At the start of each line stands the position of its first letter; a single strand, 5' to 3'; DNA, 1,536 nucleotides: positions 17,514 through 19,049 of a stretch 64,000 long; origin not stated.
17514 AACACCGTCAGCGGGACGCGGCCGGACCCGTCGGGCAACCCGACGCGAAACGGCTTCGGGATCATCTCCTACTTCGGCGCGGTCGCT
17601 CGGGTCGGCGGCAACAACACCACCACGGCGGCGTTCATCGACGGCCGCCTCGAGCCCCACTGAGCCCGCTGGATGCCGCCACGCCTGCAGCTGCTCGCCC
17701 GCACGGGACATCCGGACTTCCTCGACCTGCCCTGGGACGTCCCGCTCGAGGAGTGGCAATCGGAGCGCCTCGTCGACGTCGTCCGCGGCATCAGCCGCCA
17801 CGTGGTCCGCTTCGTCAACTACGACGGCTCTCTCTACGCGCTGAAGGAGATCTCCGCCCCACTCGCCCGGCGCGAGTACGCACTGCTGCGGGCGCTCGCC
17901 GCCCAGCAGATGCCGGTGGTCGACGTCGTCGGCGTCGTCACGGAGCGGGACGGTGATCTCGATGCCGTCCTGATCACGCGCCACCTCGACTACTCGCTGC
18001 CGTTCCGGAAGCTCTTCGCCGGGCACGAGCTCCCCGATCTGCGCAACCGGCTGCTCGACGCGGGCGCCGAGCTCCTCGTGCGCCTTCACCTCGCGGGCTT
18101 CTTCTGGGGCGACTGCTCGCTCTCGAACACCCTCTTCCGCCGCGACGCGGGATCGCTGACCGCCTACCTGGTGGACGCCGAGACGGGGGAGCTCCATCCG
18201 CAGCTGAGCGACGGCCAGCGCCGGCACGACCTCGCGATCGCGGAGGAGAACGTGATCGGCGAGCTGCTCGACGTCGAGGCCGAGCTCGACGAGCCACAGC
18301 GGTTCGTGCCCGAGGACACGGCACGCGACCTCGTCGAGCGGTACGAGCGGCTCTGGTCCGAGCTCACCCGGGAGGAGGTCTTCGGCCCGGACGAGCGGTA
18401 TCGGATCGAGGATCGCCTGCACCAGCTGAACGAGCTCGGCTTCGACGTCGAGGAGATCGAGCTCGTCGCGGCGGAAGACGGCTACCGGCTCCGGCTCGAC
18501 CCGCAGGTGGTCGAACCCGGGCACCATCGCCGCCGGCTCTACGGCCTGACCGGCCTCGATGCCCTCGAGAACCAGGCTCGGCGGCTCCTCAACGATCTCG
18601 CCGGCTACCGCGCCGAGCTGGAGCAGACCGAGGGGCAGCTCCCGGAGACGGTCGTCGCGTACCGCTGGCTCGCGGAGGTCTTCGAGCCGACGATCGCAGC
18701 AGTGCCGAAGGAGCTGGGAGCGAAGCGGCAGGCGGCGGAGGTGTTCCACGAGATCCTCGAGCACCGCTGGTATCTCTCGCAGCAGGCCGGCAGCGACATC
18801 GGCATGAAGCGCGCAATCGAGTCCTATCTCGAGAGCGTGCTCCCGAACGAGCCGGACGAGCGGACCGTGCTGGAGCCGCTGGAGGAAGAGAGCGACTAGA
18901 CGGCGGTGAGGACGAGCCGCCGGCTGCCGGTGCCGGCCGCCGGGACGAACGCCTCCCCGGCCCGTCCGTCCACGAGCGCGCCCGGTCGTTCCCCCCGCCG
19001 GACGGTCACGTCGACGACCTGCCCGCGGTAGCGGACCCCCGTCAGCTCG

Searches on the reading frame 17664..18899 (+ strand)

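Call 18: search_protein_families(library=pfam, proteins=[window:17664-18899:+])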
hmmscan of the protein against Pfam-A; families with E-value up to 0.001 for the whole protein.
window:17664-18899:+ (411 aa): 2 families
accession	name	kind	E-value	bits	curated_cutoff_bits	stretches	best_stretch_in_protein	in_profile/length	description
PF13224.11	DUF4032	-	5.8e-68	228.3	23.8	1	229-393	1-163/163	Domain of unknown function (DUF4032)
PF06293.20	Kdo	-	8.7e-10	38.8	21.3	1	57-191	48-184/207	Lipopolysaccharide kinase (Kdo/WaaP) family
